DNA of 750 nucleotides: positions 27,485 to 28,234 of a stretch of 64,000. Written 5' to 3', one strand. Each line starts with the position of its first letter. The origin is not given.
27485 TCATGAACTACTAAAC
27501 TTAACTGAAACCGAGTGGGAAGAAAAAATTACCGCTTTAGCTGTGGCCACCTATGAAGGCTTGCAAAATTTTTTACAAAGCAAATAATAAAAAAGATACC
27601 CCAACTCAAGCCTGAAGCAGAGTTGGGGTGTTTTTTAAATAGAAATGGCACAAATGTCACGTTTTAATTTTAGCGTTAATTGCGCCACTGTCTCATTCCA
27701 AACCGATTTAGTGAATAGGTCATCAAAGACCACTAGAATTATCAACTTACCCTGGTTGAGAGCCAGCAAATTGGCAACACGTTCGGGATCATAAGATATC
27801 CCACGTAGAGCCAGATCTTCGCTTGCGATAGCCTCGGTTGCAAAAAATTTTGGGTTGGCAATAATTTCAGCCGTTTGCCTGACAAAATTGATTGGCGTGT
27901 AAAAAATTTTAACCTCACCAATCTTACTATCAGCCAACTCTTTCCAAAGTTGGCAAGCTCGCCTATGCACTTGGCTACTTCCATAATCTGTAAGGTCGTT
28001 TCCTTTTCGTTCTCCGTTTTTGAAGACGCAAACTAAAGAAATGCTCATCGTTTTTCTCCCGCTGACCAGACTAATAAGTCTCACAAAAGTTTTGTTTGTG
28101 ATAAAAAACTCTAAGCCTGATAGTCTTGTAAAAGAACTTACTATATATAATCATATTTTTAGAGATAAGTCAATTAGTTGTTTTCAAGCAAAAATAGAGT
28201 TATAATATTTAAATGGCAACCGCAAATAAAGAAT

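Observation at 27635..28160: GC-rich, SD-led 137-aa gene with a TIR-like or histidine-phosphatase-like fold signature but non-canonical catalytic positions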

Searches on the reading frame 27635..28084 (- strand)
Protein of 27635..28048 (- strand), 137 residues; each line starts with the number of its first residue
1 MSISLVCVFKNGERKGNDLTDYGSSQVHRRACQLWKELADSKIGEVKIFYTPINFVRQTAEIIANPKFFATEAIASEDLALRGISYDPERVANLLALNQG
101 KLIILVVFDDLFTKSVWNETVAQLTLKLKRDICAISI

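Call 4: search_protein_families(library=pfam, proteins=[window:27635-28048:-], max_evalue=10)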
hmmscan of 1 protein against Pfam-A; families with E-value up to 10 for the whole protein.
window:27635-28048:- (137 aa): 1 family
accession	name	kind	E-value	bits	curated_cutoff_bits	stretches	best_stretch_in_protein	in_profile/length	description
PF09897.14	DUF2124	-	0.048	14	27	1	79-121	88-130/141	Uncharacterized protein conserved in archaea (DUF2124)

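Call 5: search_protein_families(library=ncbifam, proteins=[window:27635-28048:-], max_evalue=10)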
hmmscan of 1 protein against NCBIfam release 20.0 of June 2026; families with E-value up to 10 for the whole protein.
window:27635-28048:- (137 aa): 1 family
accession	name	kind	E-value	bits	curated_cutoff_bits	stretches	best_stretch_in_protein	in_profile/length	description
NF038349.1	dPGM_arch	equivalog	0.00087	19.2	225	1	16-65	23-66/194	2,3-diphosphoglycerate-dependent phosphoglycerate mutase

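Call 6: search_solved_structures(query=window:27635-28048:-, max_evalue=10, show_alignments=3)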
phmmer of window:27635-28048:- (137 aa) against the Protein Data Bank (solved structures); distinct sequences matched with E-value up to 10: 0.

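Call 7: find_homologous_proteins(query=window:27635-28048:-, max_evalue=0.01)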
Query window:27635-28048:- (137 aa): 1 proteins with E <= 0.01 among 12 candidates.
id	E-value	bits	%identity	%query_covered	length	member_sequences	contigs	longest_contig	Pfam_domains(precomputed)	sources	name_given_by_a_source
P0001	2.4e-83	295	100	100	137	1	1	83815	-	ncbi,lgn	-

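Call 11: find_encoding_contigs(protein=P0001, flank=10000)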
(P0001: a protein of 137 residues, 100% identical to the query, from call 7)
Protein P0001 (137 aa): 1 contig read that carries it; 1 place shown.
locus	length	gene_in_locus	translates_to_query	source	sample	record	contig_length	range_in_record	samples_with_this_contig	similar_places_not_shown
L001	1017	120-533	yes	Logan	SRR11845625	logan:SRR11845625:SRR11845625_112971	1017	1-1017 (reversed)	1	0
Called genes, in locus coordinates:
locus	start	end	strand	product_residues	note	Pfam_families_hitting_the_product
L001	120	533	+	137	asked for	-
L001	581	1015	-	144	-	?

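Call 15: search_protein_families(library=padloc, proteins=[window:27635-28048:-], max_evalue=0.1)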
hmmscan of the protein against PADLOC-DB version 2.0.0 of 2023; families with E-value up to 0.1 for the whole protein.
window:27635-28048:- (137 aa): 0 families

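Call 16: search_protein_representatives(protein=window:27635-28048:-)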
Query: 137 residues. Proteins with E-value up to 0.001 (for the whole library): 3; up to 1e-10: 2; up to 1e-30: 1. The best 3 are listed.
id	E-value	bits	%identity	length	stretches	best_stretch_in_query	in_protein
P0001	7.7e-84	294.6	100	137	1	1-137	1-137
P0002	6.9e-24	100.7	30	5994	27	47-111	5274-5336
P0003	4.8e-04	36.6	29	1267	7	58-131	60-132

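Call 18: predict_structure(protein=window:27635-28048:-)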
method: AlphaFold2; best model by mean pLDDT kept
length: 137 residues; sequences in the alignment: 1
mean_pLDDT: 47.6   pTM: 0.42
mean pLDDT of the five models: 47.6, 45.8, 43.2, 39.6, 36.2
residues with pLDDT >= 90: 0; 70-90: 0; 50-70: 72; < 50: 65
segments of 3 or more residues with pLDDT < 50: 12-24, 48-92, 135-137
pLDDT, mean of each block of 10 residues (from residue 1): 55 40 51 58 51 41 35 30 37 51 58 54 59 48
secondary structure, 60 per line:
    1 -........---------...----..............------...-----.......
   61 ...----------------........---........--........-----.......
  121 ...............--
elements in order: E2-9 H26-39 E46-48 H54-63 E80-87 E91-98 E101-108 H114-135

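Call 57: predict_structure(alignment_id=A3)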
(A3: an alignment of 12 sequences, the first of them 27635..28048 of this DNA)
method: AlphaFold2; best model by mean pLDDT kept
length: 137 residues; sequences in the alignment: 12
mean_pLDDT: 41.1   pTM: 0.28
mean pLDDT of the five models: 41.1, 39.3, 37.5, 34.3, 29.6
residues with pLDDT >= 90: 0; 70-90: 0; 50-70: 24; < 50: 113
segments of 3 or more residues with pLDDT < 50: 1-28, 43-104, 108-112, 122-137
pLDDT, mean of each block of 10 residues (from residue 1): 45 35 45 53 45 37 28 30 39 43 46 51 44 31
secondary structure, 60 per line:
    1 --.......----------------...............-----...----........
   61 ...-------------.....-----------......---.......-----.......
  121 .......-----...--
elements in order: E3-9 H26-40 E46-48 H53-63 H77-81 E93-98 E102-108 H114-127 E133-135

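Call 59: find_related_loci(query=window:27635-28048:-, collection=viral_contigs, flank=3000)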
Query window:27635-28048:- (137 aa) in viral_contigs; peptide patterns used: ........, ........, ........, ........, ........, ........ (x = any residue, [..] = any of these).
38 stretches matched a pattern, but none encodes a relative of the query by tblastn (E <= 1e-3).

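Call 60: search_dna_similar(query=window:27635-28048:-, collection=phages, mode=protein, max_evalue=1, max_rows=5)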
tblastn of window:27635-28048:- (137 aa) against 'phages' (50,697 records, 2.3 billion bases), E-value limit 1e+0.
No match.

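Call 61: search_dna_similar(query=window:27635-28048:-, collection=plasmids, mode=protein, max_evalue=1, max_rows=5)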
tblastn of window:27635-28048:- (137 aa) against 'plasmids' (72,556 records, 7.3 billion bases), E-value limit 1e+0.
No match.

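Call 69: search_protein_families(library=phrogs, max_evalue=1, proteins=[window:27635-28048:-, window:27635-28084:-])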
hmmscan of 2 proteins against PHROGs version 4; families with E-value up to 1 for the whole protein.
window:27635-28048:- (137 aa): 1 family
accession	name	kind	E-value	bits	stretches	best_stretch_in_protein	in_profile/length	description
phrog_36618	-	unknown function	0.047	15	1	98-128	13-42/60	-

window:27635-28084:- (149 aa): 1 family
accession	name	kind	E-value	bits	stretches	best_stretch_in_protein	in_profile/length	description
phrog_36618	-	unknown function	0.055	14.8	1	110-140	13-42/60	-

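Call 71: fold_search(model_id=the predicted structure, library=pdb)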
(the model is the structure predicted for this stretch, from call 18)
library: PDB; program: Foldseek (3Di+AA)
matches with E <= 10: 387; with E <= 0.001: 0
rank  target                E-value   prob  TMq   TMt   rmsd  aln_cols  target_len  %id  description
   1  3tcr_A                5.9e-02  0.54  0.40  0.36  10.6       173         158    9  Crystal structure of a molybdopterin biosynthesis protein from Mycobacterium abscessus (released 2011-08-24)
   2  3rfq_C                3.2e-01  0.18  0.34  0.31   7.9       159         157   12  Crystal structure of Pterin-4-alpha-carbinolamine dehydratase MoaB2 from Mycobacterium marinum (released 2011-05-04)
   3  4ct8_A                3.2e-01  0.13  0.31  0.15  13.1       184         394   11  Competence or damage-inducible protein CinA from Thermus thermophilus (released 2014-10-15)
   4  8byr_A                4.4e-01  0.16  0.36  0.35  10.2       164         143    9  Crystal structure of MoaB2 protein from Mycobacterium smegmatis (released 2024-07-10)
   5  4uux_A                5.0e-01  0.13  0.31  0.15  12.2       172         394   10  Competence or damage-inducible protein CinA from Thermus thermophilus (released 2014-10-15)
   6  5hrd_C                6.5e-01  0.15  0.18  0.15   5.4        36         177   22  The crystal structure of AsfvPolX:DNA2 binary complex (released 2017-01-18)
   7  6xrw_A                7.9e-01  0.08  0.21  0.28  11.9       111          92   14  Chromosomal ParDE TA system from P. aeruginosa (released 2021-07-28)
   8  8im2_B                9.0e-01  0.14  0.26  0.11   5.7        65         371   18  Crystal structure of human HPPD complexed with NTBC (released 2023-10-18)
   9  2l7y_MODEL_1_A        9.6e-01  0.12  0.18  0.26   4.6        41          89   20  Solution structure of a putative surface protein (released 2012-02-29)
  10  5hri_A                9.6e-01  0.12  0.18  0.15   5.4        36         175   22  The crystal structure of AsfvPolX:DNA1 binary complex (released 2017-01-18)
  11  7nbu_Y                9.6e-01  0.08  0.22  0.24   9.8        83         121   14  Structure of the HigB1 toxin mutant K95A from Mycobacterium tuberculosis (Rv1955) and its target, the cspA mRNA, on th (released 2022-03-02)
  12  8ile_A                1.0e+00  0.12  0.18  0.15   3.5        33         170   21  The crystal structure of dGTPalphaSe-Rp:DNApre-II:Pol X substrate ternary complex (released 2024-01-10)
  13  5hr9_B                1.0e+00  0.12  0.18  0.15   5.5        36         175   22  The crystal structure of Se-AsfvPolX(L52/163M mutant) in complex with 1nt-gap DNA1 (released 2017-01-18)
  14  8im2_E                1.1e+00  0.14  0.26  0.11   4.8        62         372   16  Crystal structure of human HPPD complexed with NTBC (released 2023-10-18)
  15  8im3_C                1.2e+00  0.13  0.26  0.12   5.1        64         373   17  Crystal structure of human HPPD complexed with compound a10 (released 2023-10-18)
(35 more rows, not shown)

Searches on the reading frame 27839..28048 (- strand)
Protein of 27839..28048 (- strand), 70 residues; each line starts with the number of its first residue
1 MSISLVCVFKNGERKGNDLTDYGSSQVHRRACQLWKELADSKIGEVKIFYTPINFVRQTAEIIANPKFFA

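Call 39: search_protein_families(library=pfam, max_evalue=10, proteins=[window:27839-28048:-])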
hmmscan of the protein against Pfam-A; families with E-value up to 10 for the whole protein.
seq(70 aa): 0 families

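Call 40: search_protein_families(library=ncbifam, max_evalue=10, proteins=[window:27839-28048:-])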
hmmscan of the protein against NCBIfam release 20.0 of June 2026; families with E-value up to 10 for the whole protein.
seq(70 aa): 1 family
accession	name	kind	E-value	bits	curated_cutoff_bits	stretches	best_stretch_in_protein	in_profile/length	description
NF038349.1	dPGM_arch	equivalog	0.00028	20.8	225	1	16-65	23-66/194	2,3-diphosphoglycerate-dependent phosphoglycerate mutase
